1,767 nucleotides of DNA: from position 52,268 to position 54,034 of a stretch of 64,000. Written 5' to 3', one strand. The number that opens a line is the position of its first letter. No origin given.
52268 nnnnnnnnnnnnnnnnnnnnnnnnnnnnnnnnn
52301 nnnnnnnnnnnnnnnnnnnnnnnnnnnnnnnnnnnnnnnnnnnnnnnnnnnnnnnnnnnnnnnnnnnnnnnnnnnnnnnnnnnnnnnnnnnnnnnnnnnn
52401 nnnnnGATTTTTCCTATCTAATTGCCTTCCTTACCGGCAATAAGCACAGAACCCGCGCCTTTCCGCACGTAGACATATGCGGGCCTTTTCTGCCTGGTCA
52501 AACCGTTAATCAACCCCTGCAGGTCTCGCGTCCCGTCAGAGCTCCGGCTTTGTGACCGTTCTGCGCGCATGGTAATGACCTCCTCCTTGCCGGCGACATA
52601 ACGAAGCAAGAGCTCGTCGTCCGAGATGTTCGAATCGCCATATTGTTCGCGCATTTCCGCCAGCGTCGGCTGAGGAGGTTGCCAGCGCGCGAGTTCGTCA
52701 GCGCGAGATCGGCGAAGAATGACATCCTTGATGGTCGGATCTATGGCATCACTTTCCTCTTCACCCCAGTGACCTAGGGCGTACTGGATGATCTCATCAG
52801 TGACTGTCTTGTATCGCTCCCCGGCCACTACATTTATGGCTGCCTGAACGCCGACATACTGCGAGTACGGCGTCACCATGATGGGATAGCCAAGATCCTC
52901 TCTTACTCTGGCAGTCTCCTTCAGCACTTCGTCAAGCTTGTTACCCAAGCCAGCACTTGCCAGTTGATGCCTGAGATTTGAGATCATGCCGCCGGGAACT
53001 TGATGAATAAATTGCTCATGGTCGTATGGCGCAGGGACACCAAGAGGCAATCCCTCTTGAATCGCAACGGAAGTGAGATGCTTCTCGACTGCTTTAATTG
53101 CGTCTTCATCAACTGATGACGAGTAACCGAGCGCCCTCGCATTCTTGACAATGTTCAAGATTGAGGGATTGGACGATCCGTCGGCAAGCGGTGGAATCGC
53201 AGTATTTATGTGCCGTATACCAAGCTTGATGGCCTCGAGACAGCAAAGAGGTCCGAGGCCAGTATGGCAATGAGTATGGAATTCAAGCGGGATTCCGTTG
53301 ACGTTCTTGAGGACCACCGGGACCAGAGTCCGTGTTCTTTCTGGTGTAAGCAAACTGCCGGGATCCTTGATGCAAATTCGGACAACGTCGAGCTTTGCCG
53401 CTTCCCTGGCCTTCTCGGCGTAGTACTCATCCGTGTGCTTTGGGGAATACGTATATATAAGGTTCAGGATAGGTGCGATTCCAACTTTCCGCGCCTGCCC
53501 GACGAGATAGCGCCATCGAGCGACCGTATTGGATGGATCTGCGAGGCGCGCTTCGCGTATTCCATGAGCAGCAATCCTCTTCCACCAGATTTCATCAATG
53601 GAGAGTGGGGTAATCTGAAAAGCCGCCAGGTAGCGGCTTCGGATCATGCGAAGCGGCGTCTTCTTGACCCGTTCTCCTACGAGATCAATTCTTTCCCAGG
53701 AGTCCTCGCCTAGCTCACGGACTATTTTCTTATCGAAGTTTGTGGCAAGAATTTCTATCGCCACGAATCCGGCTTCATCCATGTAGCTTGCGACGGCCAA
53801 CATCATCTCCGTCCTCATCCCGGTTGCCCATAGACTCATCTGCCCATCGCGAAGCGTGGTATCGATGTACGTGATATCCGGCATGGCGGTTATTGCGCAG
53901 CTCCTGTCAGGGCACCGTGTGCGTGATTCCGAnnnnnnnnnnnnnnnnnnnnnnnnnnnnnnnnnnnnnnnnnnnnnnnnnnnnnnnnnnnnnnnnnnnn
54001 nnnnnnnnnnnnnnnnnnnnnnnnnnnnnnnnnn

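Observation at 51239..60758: IclR-controlled operon: NitT/TauT importer, OCD-family dehydrogenase, three-subunit biotin-dependent 2-oxoacid-type carboxylase and CaiB-type CoA-transferase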

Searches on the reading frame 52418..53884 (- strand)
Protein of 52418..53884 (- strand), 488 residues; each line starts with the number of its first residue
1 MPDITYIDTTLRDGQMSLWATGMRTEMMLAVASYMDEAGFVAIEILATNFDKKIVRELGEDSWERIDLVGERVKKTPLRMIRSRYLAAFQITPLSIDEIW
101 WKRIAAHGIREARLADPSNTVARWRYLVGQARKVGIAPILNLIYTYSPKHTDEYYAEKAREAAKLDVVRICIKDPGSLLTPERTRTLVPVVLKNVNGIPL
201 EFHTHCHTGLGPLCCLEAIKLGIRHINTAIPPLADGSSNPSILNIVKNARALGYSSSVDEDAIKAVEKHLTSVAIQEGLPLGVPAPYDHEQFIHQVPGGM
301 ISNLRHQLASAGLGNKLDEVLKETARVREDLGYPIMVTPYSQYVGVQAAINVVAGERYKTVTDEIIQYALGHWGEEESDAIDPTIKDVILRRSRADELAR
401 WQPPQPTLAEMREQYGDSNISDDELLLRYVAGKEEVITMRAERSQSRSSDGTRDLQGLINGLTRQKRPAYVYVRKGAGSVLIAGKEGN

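Call 5: search_protein_families(library=pfam, proteins=[window:52418-53884:-])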
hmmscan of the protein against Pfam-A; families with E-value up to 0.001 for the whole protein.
window:52418-53884:- (488 aa): 2 families
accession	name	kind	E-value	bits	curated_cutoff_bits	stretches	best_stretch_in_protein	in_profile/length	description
PF02436.23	PYC_OADA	-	4.3e-28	98.9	27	1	293-419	3-138/201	Conserved carboxylase domain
PF00682.25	HMGL-like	-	1.1e-14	54.9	29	1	4-267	2-257/260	HMGL-like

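Call 6: search_protein_families(library=ncbifam, proteins=[window:52418-53884:-])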
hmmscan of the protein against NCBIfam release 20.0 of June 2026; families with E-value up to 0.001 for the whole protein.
window:52418-53884:- (488 aa): 21 families
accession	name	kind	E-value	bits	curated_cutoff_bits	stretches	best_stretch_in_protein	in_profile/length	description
NF006761.0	PRK09282.1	domain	1.1e-95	321.3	402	1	4-426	4-425/591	pyruvate carboxylase subunit B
NF010644.0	PRK14041.1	equivalog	1.5e-85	287.6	734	1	5-432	4-430/467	pyruvate carboxylase subunit B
TIGR01108.1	oadA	equivalog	4.3e-85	286.3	756.5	1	8-427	3-425/582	sodium-extruding oxaloacetate decarboxylase subunit alpha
NF008985.0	PRK12331.1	equivalog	5e-81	272.8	718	1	3-429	3-430/465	oxaloacetate decarboxylase subunit alpha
NF010643.0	PRK14040.1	subfamily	4.3e-62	210.4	892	1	6-378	9-381/595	oxaloacetate decarboxylase subunit alpha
NF009231.0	PRK12581.1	equivalog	4.5e-61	206.8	954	1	5-376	14-388/468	oxaloacetate decarboxylase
NF010645.0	PRK14042.1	equivalog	5.1e-60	203.8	1182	1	7-427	7-426/596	pyruvate carboxylase subunit B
NF008984.0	PRK12330.1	equivalog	1.1e-56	192.7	827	1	6-380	8-383/500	methylmalonyl-CoA carboxytransferase subunit 5S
NF009554.0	PRK12999.1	equivalog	2.3e-42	145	965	1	4-362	534-900/1147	pyruvate carboxylase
TIGR01235.1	pyruv_carbox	equivalog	5.3e-33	113.6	1114.45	1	6-352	533-887/1143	pyruvate carboxylase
TIGR02660.1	nifV_homocitr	equivalog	1e-10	41.5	462.9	1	5-272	3-261/365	homocitrate synthase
TIGR02146.1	LysS_fung_arch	equivalog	1.1e-09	38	413.55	1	154-233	139-219/344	homocitrate synthase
NF006049.0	PRK08195.1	subfamily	1.2e-09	37.7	229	1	3-270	7-266/344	4-hyroxy-2-oxovalerate/4-hydroxy-2-oxopentanoic acid aldolase,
TIGR03217.1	4OH_2_O_val_ald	equivalog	4.1e-09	36.1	286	1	4-264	3-255/334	4-hydroxy-2-oxovalerate aldolase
TIGR02090.1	LEU1_arch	subfamily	1.6e-07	30.8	484.75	1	157-294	145-285/363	isopropylmalate/citramalate/homocitrate synthases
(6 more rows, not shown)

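Call 11: find_related_loci(query=window:52418-53884:-, collection=genome_contigs, flank=10000)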
Query window:52418-53884:- (488 aa) in genome_contigs; peptide patterns used: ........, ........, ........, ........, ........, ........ (x = any residue, [..] = any of these).
34 stretches matched a pattern; 2 encode a relative of the query (tblastn E <= 1e-3); 2 distinct loci.
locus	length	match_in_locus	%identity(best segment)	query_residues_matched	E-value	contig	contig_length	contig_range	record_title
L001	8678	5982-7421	63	1-483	0e+0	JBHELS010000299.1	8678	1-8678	MAG: Burkholderiales bacterium isolate S2_bin.27.orig S2_k141_2604319, whole genome shotgun sequence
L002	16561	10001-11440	55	3-482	2e-175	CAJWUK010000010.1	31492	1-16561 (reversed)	MAG TPA_asm: uncultured Alphaproteobacteria bacterium isolate ERR599097_bin.30_MetaBAT_v2.12.1_MAG genome assembly, cont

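Call 15: find_homologous_proteins(query=window:52418-53884:-, max_evalue=1e-20)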
Query window:52418-53884:- (488 aa): 6107 proteins with E <= 1e-20 among 8000 candidates; the best 120 are listed.
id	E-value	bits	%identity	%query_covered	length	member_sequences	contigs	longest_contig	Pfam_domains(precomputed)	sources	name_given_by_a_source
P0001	0.0e+0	1100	100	100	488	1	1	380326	PF00682.26,PF02436.24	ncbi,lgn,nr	ncbi:MAG: hypothetical protein EPO20_10165 [Betaproteobacteria bacterium]|nr:MAG: hypothetical prote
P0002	1.2e-269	913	86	94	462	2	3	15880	PF00682.26,PF02436.24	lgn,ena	-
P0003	1.4e-227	774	69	99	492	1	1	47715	PF00682.26,PF02436.24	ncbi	-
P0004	2.5e-227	773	68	100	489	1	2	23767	PF00682.26,PF02436.24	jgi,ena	-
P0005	3.6e-225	766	67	99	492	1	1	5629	PF00682.26,PF02436.24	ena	-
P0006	3.9e-219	746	66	99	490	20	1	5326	PF00682.26,PF02436.24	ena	-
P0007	5.3e-218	743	67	99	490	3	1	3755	PF00682.26,PF02436.24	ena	-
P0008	1.0e-213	728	64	99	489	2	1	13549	PF00682.26,PF02436.24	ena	-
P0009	5.7e-211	719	64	99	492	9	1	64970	PF00682.26,PF02436.24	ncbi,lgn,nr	ncbi:MAG: biotin carboxyl carrier protein [Betaproteobacteria bacterium]|nr:biotin carboxyl carrier 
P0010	5.9e-211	719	65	99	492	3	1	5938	PF00682.26,PF02436.24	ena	-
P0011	7.3e-210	716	64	99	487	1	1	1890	PF00682.26,PF02436.24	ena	-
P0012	3.2e-208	710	63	99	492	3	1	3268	PF00682.26,PF02436.24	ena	-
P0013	7.4e-208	709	63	99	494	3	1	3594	PF00682.26,PF02436.24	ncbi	-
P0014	1.3e-207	708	62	99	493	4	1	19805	PF00682.26,PF02436.24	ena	-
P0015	4.4e-205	700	63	99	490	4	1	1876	PF00682.26,PF02436.24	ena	-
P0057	1.9e-193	662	61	97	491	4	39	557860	PF00682.26,PF02436.24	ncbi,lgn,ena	-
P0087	2.8e-190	651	59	99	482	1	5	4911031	PF00682.26,PF02436.24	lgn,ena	-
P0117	9.8e-186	636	59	98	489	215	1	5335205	PF00682.26,PF02436.24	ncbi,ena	-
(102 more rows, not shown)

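Call 16: find_encoding_contigs(protein=P0117, flank=10000, max_places=3)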
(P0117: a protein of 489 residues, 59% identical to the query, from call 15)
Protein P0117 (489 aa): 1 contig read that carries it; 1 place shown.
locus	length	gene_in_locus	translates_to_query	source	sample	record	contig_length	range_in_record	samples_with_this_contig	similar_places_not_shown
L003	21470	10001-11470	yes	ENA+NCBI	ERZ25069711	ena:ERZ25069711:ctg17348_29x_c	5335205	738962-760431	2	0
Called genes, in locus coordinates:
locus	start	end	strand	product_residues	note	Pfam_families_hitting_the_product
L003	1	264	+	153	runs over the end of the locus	-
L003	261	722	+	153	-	-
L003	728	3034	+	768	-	PF13757:VIT_2, PF08487:VIT, PF00092:VWA, PF13519:VWA_2, PF13768:VWA_3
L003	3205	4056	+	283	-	PF00487:FA_desaturase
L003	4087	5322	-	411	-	PF07690:MFS_1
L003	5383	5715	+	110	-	PF12973:Cupin_7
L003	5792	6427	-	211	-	PF00775:Dioxygenase_C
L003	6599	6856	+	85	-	PF04014:MazE_antitoxin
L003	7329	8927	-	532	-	PF00083:Sugar_tr, PF07690:MFS_1, PF12832:MFS_1_like (faint), PF13347:MFS_2 (weak)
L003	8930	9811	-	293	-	PF25919:BSH_CusB (faint), PF25917:BSH_RND, PF25973:BSH_CzcB, PF25954:Beta-barrel_RND_2 (weak), PF25990:Beta-barrel_YknX (weak)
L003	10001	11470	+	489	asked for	PF00682:HMGL-like, PF02436:PYC_OADA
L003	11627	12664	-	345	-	PF04909:Amidohydro_2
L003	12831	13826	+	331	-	PF00296:Bac_luciferase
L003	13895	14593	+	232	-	PF11010:DUF2848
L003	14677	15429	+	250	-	PF00795:CN_hydrolase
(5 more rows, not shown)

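Call 17: find_encoding_contigs(protein=P0087, flank=10000, max_places=2)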
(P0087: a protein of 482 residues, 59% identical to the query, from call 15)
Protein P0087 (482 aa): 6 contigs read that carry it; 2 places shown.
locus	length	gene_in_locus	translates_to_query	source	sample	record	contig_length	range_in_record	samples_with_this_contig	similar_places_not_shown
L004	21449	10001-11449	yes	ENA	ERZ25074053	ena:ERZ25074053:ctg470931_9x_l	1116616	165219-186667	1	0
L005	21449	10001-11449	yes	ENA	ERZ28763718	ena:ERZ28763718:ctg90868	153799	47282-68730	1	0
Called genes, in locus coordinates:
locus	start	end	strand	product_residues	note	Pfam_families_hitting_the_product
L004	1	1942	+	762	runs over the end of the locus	PF03050:DDE_Tnp_IS66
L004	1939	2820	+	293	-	PF14236:DruA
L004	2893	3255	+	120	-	-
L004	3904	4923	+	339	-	PF13379:NMT1_2 (weak), PF09084:NMT1, PF12974:Phosphonate-bd (faint)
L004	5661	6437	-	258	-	PF00528:BPD_transp_1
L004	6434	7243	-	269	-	PF03193:RsgA_GTPase (faint), PF00005:ABC_tran, PF13191:AAA_16 (weak), PF13304:AAA_21 (faint)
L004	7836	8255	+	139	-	PF00872:Transposase_mut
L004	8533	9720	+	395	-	PF02515:CoA_transf_3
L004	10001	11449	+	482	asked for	PF00682:HMGL-like, PF02436:PYC_OADA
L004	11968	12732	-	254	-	PF01695:IstB_IS21, PF00308:Bac_DnaA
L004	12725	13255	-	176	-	PF22483:Mu-transpos_C_2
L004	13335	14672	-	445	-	PF01527:HTH_Tnp_1, PF13384:HTH_23 (weak), PF13518:HTH_28, PF13565:HTH_32, PF00665:rve, PF13683:rve_3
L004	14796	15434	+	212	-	PF19888:DUF6361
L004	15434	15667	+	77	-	-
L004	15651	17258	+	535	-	-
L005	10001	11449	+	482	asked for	PF00682:HMGL-like, PF02436:PYC_OADA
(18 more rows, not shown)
